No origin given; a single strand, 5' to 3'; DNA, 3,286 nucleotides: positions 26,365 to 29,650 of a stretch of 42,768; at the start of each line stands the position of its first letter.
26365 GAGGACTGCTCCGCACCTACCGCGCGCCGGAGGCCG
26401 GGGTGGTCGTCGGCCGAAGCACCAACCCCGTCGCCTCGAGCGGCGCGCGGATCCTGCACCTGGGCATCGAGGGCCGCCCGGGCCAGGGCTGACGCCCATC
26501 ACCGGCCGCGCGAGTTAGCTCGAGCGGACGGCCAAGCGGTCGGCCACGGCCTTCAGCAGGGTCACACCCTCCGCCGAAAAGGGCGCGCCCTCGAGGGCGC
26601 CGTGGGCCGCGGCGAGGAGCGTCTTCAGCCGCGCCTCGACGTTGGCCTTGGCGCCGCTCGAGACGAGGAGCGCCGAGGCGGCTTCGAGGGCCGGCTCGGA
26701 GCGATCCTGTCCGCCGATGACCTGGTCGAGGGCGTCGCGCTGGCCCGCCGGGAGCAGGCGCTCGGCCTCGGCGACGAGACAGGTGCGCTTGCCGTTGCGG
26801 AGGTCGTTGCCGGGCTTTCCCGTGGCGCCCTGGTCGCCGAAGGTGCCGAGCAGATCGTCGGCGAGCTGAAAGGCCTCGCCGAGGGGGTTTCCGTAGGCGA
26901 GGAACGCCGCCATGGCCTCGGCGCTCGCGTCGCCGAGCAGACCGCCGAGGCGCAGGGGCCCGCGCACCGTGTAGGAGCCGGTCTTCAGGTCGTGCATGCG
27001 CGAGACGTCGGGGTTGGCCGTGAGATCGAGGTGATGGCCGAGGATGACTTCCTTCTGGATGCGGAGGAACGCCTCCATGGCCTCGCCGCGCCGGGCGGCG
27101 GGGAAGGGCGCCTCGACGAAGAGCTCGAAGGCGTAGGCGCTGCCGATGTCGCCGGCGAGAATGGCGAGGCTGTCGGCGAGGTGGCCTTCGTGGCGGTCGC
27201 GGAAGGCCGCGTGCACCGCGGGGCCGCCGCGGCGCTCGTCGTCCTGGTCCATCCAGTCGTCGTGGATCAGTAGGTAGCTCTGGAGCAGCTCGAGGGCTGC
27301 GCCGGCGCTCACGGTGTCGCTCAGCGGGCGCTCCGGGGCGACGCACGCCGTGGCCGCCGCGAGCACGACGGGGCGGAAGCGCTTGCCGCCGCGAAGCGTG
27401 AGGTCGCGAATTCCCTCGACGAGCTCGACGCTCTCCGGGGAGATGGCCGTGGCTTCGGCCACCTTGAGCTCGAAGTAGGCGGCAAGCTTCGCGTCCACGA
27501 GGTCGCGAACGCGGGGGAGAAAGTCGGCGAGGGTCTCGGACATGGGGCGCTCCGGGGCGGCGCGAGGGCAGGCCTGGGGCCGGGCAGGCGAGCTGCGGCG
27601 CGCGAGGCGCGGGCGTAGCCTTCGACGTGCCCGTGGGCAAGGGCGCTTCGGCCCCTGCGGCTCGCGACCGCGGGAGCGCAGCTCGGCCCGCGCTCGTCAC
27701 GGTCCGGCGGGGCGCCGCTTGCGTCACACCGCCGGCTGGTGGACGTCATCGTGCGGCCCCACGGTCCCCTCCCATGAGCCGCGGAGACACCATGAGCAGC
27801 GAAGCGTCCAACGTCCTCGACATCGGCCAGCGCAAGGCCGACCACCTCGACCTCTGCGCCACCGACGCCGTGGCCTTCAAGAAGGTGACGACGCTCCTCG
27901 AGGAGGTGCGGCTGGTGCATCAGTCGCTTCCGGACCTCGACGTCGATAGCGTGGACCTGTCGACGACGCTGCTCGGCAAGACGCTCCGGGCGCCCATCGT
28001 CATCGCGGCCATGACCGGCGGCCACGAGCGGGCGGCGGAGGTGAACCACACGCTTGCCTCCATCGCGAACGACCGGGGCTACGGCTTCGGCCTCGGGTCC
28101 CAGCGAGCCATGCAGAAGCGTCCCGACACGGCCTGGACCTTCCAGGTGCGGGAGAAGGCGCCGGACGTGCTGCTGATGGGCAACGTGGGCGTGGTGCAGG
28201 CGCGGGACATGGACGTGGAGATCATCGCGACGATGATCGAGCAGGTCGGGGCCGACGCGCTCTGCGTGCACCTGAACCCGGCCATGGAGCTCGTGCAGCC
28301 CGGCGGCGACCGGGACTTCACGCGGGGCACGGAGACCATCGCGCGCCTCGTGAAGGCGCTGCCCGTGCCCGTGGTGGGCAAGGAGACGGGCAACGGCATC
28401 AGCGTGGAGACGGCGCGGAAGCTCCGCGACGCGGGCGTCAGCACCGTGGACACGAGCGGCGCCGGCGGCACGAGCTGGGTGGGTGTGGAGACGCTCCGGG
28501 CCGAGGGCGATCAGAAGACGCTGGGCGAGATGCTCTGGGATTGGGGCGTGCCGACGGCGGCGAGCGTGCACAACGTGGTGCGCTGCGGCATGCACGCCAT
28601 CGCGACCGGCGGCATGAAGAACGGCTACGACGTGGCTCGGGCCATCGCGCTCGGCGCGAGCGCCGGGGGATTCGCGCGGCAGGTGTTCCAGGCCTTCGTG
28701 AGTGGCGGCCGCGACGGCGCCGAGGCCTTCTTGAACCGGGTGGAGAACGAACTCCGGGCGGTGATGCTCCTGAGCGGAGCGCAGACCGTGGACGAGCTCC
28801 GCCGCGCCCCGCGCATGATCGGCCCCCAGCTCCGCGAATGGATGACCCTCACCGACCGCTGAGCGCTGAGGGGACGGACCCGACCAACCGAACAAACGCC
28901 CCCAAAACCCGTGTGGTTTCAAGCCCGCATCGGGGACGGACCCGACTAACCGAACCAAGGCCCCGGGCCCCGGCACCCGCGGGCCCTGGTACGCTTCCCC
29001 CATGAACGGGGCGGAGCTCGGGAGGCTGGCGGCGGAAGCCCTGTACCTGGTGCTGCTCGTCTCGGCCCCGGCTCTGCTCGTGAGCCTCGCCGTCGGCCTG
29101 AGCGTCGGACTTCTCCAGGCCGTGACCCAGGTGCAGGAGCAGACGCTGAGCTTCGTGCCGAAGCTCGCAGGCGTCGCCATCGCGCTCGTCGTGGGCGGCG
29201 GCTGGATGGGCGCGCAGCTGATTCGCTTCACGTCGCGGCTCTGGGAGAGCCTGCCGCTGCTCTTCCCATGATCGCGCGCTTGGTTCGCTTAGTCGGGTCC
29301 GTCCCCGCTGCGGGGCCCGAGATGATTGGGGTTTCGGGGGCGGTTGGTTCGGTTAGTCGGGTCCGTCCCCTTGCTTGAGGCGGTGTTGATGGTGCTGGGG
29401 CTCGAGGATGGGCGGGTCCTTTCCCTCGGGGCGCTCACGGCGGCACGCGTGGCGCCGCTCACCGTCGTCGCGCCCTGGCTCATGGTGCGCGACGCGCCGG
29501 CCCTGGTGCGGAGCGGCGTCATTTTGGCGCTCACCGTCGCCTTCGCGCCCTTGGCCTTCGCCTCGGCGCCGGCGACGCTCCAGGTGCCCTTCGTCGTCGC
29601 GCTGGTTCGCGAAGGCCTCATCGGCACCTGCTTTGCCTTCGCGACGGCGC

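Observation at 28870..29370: sctS is bracketed by a roughly 90-bp nested inverted repeat built from four copies of a 27-nt core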

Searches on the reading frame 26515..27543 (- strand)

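Call 9: search_protein_families(library=pfam, proteins=[window:26515-27543:-])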
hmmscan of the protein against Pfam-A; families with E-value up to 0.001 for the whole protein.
window:26515-27543:- (342 aa): 1 family
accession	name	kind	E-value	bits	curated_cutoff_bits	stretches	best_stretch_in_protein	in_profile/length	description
PF00348.22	polyprenyl_synt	-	3.4e-44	151.4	27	1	45-288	8-246/251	Polyprenyl synthetase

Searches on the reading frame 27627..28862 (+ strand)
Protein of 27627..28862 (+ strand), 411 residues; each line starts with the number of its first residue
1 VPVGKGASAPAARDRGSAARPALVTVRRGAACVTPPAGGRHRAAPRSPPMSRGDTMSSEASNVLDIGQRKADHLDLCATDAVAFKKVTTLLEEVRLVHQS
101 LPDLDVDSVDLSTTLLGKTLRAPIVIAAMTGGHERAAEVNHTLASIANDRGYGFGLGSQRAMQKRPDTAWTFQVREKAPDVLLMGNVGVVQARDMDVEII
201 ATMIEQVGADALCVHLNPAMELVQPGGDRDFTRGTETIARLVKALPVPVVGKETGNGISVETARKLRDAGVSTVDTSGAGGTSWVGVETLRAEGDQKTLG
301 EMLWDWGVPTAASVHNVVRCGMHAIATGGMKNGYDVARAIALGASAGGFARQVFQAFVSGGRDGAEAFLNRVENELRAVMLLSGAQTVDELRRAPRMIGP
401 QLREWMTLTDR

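Call 9: search_protein_families(library=pfam, proteins=[window:27627-28862:+])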
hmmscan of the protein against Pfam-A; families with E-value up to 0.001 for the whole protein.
window:27627-28862:+ (411 aa): 1 family
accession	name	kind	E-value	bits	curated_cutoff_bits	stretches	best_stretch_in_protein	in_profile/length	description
PF01070.24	FMN_dh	-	3.7e-22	79.3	24.9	2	235-393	207-345/350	FMN-dependent dehydrogenase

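Call 10: search_protein_families(library=ncbifam, proteins=[window:27627-28862:+])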
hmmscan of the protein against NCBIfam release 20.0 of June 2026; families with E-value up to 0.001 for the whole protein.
window:27627-28862:+ (411 aa): 7 families
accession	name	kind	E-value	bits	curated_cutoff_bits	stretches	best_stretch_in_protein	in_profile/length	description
TIGR02151.1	IPP_isom_2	equivalog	8.1e-112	373.5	281.3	1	68-398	1-336/338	type 2 isopentenyl-diphosphate Delta-isomerase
NF008398.0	PRK11197.1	subfamily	6.9e-14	51.4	376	1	313-393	292-372/381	L-lactate dehydrogenase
NF033901.1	L_lactate_LldD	exception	1.3e-13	50.8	550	1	313-393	292-372/377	FMN-dependent L-lactate dehydrogenase LldD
TIGR02708.1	L_lactate_ox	equivalog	1.4e-09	37.5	645.5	1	325-392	287-354/367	L-lactate oxidase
TIGR03966.1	actino_HemFlav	equivalog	1.4e-05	24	470.85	1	315-398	296-379/385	pre-mycofactocin synthase MftD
NF005741.0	PRK07565.1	subfamily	9.9e-05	21.6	303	0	201-392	121-303/335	dihydroorotate dehydrogenase-like protein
NF002702.0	PRK02506.1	equivalog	0.00078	18.7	301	0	317-392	239-306/313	dihydroorotate oxidase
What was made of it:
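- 27792..28862 (+): fni (type 2 isopentenyl-diphosphate isomerase); its stop codon lies 7 nt before the left arm. TIGR02151 E = 8e-112 (call 10).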

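Call 49: find_encoding_contigs(protein=window:27792-28862:+, flank=3000, max_places=8)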
Protein window:27792-28862:+ (356 aa): 1 contig read that carries it; 1 place shown.
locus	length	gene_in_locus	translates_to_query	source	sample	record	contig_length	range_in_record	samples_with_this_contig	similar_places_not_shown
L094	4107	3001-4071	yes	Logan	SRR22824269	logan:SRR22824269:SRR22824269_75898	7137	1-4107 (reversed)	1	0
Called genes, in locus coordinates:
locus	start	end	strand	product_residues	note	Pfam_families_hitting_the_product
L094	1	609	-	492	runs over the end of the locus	-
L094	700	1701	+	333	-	PF24827:AstE_AspA_cat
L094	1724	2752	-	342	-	PF00348:polyprenyl_synt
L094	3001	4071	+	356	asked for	PF01070:FMN_dh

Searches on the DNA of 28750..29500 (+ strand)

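Call 43: search_rna_families(source=window, start=28750, end=29500, threshold=evalue, max_evalue=10)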
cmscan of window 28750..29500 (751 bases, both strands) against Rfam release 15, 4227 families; matches with E-value up to 10: 3.
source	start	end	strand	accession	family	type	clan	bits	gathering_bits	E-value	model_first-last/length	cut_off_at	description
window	29006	29085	+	RF03766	mir-3155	Gene; miRNA;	-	14.4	70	7.6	1-56/56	no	mir-3155 microRNA precursor family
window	29389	29457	-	RF01840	ovine_lenti_FSE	Cis-reg; frameshift_element;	-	14.3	45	5.1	1-54/54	no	ribosomal frameshift element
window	29029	29084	+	RF01151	snoU82P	Gene; snRNA; snoRNA; CD-box;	-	10.6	42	6.1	1-55/55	no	Small nucleolar RNA U82P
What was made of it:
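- On Known RNA families (Rfam 15): Only chance-level hits (E > 5) appear in 28750-29500 (call 43).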

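Call 53: search_dna_similar(query=window:28866-28966:+, collection=plasmids, mode=distant, max_evalue=0.01, max_rows=8)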
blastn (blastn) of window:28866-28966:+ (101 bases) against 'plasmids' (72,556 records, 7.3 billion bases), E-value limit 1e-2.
No match.

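Call 54: search_dna_similar(query=window:28866-28966:+, collection=phages, mode=distant, max_evalue=0.01, max_rows=8)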
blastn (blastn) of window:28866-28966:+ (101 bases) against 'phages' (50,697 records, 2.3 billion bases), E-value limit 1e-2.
No match.
